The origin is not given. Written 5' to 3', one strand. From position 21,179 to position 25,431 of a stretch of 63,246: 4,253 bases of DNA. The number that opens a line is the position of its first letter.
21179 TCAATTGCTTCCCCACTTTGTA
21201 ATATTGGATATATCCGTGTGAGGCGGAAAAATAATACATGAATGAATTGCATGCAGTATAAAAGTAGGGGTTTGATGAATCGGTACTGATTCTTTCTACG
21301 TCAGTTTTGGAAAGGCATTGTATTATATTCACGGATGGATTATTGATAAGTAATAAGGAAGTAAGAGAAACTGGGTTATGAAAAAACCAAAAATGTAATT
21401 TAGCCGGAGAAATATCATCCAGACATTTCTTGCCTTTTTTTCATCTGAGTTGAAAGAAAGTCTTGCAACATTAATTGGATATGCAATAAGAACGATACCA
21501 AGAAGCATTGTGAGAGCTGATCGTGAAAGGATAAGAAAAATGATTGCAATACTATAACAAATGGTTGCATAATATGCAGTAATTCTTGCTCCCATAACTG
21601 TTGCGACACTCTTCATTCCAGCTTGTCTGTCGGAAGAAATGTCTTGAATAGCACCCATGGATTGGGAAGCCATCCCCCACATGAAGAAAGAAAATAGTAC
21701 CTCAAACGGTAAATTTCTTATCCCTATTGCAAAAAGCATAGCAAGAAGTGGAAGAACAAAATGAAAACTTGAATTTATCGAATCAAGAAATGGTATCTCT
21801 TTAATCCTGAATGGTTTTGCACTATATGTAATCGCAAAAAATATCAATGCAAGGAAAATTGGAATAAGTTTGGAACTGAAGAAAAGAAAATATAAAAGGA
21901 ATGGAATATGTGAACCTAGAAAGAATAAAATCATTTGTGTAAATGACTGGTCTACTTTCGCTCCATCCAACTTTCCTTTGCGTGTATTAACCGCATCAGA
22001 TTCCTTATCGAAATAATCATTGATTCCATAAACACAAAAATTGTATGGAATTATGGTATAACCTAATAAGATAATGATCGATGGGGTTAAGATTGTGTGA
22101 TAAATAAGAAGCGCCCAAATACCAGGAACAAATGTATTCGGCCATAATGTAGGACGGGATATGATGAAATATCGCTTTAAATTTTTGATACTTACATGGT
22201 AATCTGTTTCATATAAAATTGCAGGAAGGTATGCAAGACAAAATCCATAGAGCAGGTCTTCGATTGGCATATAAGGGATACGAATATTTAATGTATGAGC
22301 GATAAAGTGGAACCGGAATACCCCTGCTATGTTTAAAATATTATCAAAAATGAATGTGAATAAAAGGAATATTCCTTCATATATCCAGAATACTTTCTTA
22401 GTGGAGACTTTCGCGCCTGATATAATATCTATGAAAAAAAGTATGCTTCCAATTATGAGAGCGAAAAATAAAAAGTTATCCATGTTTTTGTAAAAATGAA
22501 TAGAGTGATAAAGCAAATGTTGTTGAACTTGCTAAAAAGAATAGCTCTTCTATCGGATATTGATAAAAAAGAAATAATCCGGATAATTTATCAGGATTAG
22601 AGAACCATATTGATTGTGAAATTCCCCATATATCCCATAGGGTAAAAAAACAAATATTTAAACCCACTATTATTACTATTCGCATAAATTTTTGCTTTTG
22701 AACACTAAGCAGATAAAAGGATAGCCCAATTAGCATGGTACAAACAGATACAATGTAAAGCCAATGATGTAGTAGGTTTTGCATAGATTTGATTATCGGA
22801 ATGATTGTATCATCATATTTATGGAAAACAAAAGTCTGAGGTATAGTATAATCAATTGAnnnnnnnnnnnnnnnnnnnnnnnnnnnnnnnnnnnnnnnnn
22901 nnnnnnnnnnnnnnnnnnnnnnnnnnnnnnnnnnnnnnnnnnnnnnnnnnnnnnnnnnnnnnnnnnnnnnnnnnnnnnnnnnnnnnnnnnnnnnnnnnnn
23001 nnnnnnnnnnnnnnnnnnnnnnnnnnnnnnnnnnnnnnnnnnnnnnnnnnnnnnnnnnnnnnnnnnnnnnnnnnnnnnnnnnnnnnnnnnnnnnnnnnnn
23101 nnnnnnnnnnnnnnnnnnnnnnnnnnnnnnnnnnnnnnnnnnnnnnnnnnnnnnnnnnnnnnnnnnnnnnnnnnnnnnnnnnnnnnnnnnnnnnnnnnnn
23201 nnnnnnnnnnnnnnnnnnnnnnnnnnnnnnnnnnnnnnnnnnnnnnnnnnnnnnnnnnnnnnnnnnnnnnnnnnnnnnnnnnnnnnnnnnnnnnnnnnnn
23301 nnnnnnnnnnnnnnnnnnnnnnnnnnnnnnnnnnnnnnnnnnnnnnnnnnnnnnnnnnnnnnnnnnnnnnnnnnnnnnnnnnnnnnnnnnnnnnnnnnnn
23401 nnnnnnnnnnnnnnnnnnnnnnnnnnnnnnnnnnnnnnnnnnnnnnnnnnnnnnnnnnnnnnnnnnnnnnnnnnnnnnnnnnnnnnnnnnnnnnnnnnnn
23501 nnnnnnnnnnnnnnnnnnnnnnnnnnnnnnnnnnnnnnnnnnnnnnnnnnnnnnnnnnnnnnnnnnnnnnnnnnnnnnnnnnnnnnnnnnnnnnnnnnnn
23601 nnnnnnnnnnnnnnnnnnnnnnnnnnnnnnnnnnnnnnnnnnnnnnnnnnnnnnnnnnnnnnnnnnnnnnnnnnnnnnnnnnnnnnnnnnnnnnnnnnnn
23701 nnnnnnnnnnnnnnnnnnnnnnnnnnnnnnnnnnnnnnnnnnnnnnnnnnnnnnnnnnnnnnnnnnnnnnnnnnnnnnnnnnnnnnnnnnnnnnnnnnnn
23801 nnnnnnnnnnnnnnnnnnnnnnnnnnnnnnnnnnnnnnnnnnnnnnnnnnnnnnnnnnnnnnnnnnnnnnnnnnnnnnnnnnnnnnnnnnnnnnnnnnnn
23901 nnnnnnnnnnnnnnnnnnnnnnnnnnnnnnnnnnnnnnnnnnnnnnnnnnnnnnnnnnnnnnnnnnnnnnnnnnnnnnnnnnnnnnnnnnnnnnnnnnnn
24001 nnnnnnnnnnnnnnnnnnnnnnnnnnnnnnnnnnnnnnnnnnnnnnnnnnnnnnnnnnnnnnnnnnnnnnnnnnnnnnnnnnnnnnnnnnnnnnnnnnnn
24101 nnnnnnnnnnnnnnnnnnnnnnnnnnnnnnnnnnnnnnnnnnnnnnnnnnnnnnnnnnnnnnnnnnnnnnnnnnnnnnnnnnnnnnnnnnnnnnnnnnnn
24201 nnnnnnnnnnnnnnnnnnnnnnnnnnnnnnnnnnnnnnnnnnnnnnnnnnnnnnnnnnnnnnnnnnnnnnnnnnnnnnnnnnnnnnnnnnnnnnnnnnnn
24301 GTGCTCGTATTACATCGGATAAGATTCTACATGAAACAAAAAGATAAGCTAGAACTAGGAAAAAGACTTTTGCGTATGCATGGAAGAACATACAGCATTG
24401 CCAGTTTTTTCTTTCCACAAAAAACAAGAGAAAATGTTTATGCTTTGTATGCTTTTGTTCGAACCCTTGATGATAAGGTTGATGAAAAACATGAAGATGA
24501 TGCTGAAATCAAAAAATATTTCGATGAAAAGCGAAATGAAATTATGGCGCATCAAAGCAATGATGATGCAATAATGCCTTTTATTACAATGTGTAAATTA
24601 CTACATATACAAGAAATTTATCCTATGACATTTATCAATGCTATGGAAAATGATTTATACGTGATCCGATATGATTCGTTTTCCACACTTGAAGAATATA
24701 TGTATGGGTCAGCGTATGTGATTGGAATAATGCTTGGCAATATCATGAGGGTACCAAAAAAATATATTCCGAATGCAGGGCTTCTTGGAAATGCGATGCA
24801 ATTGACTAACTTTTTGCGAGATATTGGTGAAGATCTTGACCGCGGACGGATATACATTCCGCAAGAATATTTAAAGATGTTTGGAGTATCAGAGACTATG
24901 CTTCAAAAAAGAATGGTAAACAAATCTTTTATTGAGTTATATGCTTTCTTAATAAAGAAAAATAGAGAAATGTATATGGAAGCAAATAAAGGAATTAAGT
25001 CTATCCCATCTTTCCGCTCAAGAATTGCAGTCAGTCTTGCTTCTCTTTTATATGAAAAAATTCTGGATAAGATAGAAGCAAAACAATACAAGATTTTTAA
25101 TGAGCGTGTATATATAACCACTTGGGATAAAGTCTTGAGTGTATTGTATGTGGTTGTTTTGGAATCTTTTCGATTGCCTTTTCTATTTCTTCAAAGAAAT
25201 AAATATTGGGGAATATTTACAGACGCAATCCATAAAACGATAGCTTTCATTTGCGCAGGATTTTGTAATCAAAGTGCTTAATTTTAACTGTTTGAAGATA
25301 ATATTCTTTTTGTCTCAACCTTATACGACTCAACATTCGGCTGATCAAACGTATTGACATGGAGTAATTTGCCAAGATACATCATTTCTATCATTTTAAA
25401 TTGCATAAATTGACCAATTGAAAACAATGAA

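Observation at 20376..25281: C50-type carotenoid cluster with a cyclase-subunit::lycopene-elongase fusion in an unexpected genomic background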

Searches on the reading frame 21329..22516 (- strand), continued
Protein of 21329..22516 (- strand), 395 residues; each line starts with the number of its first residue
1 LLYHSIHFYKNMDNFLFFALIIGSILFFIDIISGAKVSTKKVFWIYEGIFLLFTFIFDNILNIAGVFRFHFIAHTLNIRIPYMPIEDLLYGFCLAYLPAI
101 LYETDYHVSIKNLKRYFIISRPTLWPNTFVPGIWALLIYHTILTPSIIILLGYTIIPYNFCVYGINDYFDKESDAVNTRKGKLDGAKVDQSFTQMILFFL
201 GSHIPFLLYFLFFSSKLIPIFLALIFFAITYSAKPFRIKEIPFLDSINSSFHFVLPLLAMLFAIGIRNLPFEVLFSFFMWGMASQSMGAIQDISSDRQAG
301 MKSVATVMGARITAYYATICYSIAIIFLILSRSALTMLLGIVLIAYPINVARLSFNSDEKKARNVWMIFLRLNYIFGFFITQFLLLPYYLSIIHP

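Call 56: search_solved_structures(query=window:21329-22483:-, max_evalue=0.01)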
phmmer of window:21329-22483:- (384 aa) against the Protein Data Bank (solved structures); distinct sequences matched with E-value up to 0.01: 0.
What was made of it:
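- Tried and rejected: The sequence search of the fusion against the PDB gave no hit (call 56).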

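Call 64: predict_structure(alignment_id=A1)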
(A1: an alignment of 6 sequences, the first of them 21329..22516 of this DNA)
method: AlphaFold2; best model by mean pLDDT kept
length: 395 residues; sequences in the alignment: 6
mean_pLDDT: 56.1   pTM: 0.56
mean pLDDT of the five models: 56.1, 49.2, 48.7, 46.4, 45.6
residues with pLDDT >= 90: 1; 70-90: 77; 50-70: 171; < 50: 146
segments of 3 or more residues with pLDDT < 50: 1-21, 37-44, 53-132, 136-143, 155-157, 177-188, 392-395
pLDDT, mean of each block of 10 residues (from residue 1): 34 42 50 50 48 45 37 32 38 43 43 40 41 49 52 50 53 48 45 56 60 61 62 56 63 60 59 74 75 64 66 85 86 78 84 72 73 64 57 46
secondary structure, 60 per line:
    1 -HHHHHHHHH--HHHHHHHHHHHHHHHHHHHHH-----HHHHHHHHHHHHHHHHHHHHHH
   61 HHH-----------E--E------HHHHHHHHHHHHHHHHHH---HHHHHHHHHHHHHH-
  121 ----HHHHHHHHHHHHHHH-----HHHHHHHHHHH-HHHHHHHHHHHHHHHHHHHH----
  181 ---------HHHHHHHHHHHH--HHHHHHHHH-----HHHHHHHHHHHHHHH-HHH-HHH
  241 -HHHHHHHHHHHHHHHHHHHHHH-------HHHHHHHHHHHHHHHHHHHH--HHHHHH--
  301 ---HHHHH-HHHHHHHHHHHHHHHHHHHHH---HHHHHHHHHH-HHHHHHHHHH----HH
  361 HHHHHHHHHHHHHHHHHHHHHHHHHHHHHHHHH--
elements in order: H2-10 H13-33 H39-63 H85-102 H106-119 H125-139 H145-155 H157-176 H190-201 H204-212 H218-232 H242-263 H271-290 H293-298 H304-308 H310-330 H334-343 H345-354 H359-393
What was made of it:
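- Tried and rejected: I discarded it and ran no fold search (call 64).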

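Call 66: search_protein_families(library=pfam, proteins=[L032:248-1093:-, L032:1099-2187:-, L032:2162-3670:-, L032:3697-4044:+, L032:4041-4430:+, L032:4336-6378:+, L032:6375-6725:-], max_evalue=0.001)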
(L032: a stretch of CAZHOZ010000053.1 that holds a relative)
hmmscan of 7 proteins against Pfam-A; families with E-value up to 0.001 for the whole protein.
L032:248-1093:- (281 aa): 1 family
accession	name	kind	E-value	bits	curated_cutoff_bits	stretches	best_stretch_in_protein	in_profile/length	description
PF00494.24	SQS_PSY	-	4.2e-61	207.4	26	1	18-268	3-262/263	Squalene/phytoene synthase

L032:1099-2187:- (362 aa): 1 family
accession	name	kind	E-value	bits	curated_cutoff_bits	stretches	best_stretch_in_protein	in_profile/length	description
PF00348.22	polyprenyl_synt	-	3e-40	138.5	27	1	46-309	3-247/251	Polyprenyl synthetase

L032:2162-3670:- (502 aa): 7 families
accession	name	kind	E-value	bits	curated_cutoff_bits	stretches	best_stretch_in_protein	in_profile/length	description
PF01593.30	Amino_oxidase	-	2.8e-34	119.6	19.8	1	15-492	1-442/443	Flavin containing amine oxidoreductase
PF01266.30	DAO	-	1.9e-13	51.1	27.9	1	8-45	2-43/353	FAD dependent oxidoreductase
PF13450.12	NAD_binding_8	-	3.9e-13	49.9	21.9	1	10-65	1-56/68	NAD(P)-binding Rossmann-like domain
PF00890.30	FAD_binding_2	-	1.8e-07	31.1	20.4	1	8-45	2-39/414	FAD binding domain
PF07992.20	Pyr_redox_2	-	1e-05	25.6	26.1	0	8-37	3-32/291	Pyridine nucleotide-disulphide oxidoreductase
PF03486.20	HI0933_like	-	3.8e-05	23.7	50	0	7-41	2-36/244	HI0933-like protein Rossmann domain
PF12831.13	FAD_oxidored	-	0.00099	18.9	27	1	9-44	3-38/416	FAD dependent oxidoreductase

L032:3697-4044:+ (115 aa): 1 family
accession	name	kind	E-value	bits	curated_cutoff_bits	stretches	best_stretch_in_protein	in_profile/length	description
PF18916.5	Lycopene_cyc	-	1.7e-05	25.8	27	1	7-101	1-88/92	Lycopene cyclase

L032:4041-4430:+ (129 aa): 1 family
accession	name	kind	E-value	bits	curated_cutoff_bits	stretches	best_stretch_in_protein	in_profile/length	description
PF18916.5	Lycopene_cyc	-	1.6e-07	32.3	27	1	4-95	2-92/92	Lycopene cyclase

L032:4336-6378:+ (680 aa): 5 families
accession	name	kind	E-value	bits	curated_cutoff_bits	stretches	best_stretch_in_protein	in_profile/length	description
PF01040.23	UbiA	-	4.3e-23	82.3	34.2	1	37-285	2-247/250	UbiA prenyltransferase family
PF00535.33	Glycos_transf_2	-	1.1e-14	55.2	23.3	1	352-464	2-112/168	Glycosyl transferase family 2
PF13641.12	Glyco_tranf_2_3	-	5.3e-10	40.1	27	1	348-550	1-203/230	Glycosyltransferase like family 2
PF13632.12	Glyco_trans_2_3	-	9.9e-07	29.2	27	1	434-554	2-119/198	Glycosyl transferase family group 2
PF13506.12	Glyco_transf_21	-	1.4e-05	25.1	21.7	1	428-553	28-149/174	Glycosyl transferase family 21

L032:6375-6725:- (116 aa): 0 families
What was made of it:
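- On Complete C50 pathway cluster (crtE-crtB-crtI plus cyclase and elongase): L032 has crtE inside its cluster (call 66).
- The closest Saccharibacteria cluster, L032, carries one between crtI and crtB (call 66).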

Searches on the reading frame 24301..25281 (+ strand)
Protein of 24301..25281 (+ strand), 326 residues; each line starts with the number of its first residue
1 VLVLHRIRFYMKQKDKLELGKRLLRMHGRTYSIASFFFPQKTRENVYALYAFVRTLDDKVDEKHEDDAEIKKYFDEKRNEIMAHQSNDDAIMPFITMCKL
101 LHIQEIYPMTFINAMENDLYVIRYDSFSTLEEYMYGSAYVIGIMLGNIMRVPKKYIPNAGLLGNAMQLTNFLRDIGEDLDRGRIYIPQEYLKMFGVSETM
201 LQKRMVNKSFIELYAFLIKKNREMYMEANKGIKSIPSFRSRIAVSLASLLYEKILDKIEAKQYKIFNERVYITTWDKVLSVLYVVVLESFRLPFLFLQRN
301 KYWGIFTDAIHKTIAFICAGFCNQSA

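Call 3: search_protein_families(library=pfam, proteins=[window:24301-25281:+], max_evalue=0.01)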
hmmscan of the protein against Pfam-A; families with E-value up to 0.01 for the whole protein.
window:24301-25281:+ (326 aa): 1 family
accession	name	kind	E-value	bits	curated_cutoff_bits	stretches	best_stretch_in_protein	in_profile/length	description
PF00494.24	SQS_PSY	-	4.6e-57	194.1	26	1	24-275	1-262/263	Squalene/phytoene synthase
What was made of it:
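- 24331..25281 (+): crtB, squalene/phytoene synthase family, 316 aa. Its start overlaps the end of crtI by 17 nt. PF00494 194 bits (call 3).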

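Call 4: search_protein_families(library=ncbifam, proteins=[window:24301-25281:+], max_evalue=0.01)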
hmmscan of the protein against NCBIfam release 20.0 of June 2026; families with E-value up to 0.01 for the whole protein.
window:24301-25281:+ (326 aa): 6 families
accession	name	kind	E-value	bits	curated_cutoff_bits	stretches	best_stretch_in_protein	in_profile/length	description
NF045686.1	PhytoSynCyanob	equivalog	2.1e-44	151.8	550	1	12-282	16-301/310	15-cis-phytoene synthase CrtB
TIGR03465.1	HpnD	equivalog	2.1e-44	151.6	278.6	1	27-282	5-262/267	presqualene diphosphate synthase HpnD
TIGR03464.1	HpnC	equivalog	2.2e-39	135.6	250.45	1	31-282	9-263/267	squalene synthase HpnC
NF045921.1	PhytnSynCrtBRhod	equivalog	7.1e-38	130.8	500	1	12-282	2-273/307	15-cis-phytoene synthase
NF042419.1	Phyto_syn_CrtB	equivalog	4.4e-26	92.1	480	1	27-279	14-277/306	15-cis-phytoene synthase CrtB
TIGR01559.1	squal_synth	equivalog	0.0059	15.8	286.75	0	161-192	173-204/337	squalene synthase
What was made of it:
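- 24331..25281 (+): No NCBIfam equivalog cutoff is reached (call 4).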

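Call 55: search_solved_structures(query=window:24331-25281:+, max_evalue=0.001)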
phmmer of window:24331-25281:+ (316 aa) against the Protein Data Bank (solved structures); distinct sequences matched with E-value up to 0.001: 12.
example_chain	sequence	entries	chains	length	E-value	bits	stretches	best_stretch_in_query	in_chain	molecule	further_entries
8is6_A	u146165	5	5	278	5.2e-30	108.3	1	11-264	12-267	CrtM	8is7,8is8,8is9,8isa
5iys_A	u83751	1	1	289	1.4e-25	93.7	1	12-269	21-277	Phytoene synthase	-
3ae0_A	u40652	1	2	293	2.1e-20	76.7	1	12-264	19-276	Dehydrosqualene synthase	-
4e9u_A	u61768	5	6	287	6.2e-20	75.2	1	12-264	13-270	Dehydrosqualene synthase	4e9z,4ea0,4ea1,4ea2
4f6v_A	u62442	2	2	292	6.6e-20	75.1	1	12-264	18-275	Dehydrosqualene synthase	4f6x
2zco_A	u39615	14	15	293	6.7e-20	75.1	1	12-264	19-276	Dehydrosqualene synthase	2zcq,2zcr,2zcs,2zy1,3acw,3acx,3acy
3adz_A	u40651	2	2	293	7.3e-19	71.7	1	12-264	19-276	Dehydrosqualene synthase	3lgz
3vjd_A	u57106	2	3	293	8.1e-19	71.6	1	12-264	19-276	Dehydrosqualene synthase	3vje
4hd1_A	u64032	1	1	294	6.2e-18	68.7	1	6-269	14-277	Squalene synthase HpnC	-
3we9_A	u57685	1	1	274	1.2e-15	61.2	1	27-264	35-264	Putative phytoene/squalene synthase YisP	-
7vws_A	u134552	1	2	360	6e-08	35.9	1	12-221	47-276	LvqB4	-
7vwt_A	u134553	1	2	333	6.4e-05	25.9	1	154-201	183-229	CqsB4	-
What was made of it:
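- CrtB reaches no equivalog cutoff, and its best solved relatives are C30 CrtM enzymes (calls 4, 55). The best solved relatives of CrtB are CrtM dehydrosqualene synthases (call 55).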

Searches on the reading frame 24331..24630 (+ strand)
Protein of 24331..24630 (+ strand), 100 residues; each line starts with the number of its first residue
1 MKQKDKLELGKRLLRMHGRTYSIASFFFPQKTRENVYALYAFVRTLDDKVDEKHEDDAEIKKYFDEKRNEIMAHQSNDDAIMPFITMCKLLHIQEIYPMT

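Call 74: search_solved_structures(query=window:24331-24630:+, max_evalue=0.001, show_alignments=5)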
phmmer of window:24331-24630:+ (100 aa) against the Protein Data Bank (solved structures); distinct sequences matched with E-value up to 0.001: 2.
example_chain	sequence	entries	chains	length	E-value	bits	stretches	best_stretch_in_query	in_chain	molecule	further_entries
4hd1_A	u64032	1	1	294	1.9e-06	31.5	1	6-75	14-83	Squalene synthase HpnC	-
8is6_A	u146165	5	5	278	0.00014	25.6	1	11-63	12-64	CrtM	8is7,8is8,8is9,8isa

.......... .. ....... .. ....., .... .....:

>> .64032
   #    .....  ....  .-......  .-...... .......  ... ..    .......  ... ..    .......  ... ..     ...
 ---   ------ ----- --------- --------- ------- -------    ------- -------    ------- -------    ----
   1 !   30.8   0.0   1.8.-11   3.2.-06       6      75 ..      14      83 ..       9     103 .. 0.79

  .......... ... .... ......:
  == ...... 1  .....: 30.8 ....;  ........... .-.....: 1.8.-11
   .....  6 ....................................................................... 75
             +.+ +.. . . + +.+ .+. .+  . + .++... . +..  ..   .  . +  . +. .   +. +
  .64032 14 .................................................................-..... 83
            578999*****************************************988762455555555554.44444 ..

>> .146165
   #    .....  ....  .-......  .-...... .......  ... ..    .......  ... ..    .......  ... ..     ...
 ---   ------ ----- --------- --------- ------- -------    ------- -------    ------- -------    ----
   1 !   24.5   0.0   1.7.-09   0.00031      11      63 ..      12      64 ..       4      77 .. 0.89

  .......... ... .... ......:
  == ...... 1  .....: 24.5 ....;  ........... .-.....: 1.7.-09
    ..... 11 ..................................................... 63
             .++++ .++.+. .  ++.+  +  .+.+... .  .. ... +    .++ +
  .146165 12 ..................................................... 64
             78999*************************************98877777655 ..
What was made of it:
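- Tried and rejected: The attempt to decide C30 against C40 from the size-determining residue of CrtM was inconclusive (calls 55, 74).
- At the position where the CrtM of 8is6 has Phe (SKAF), the window has Ser, as HpnC does (call 74).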
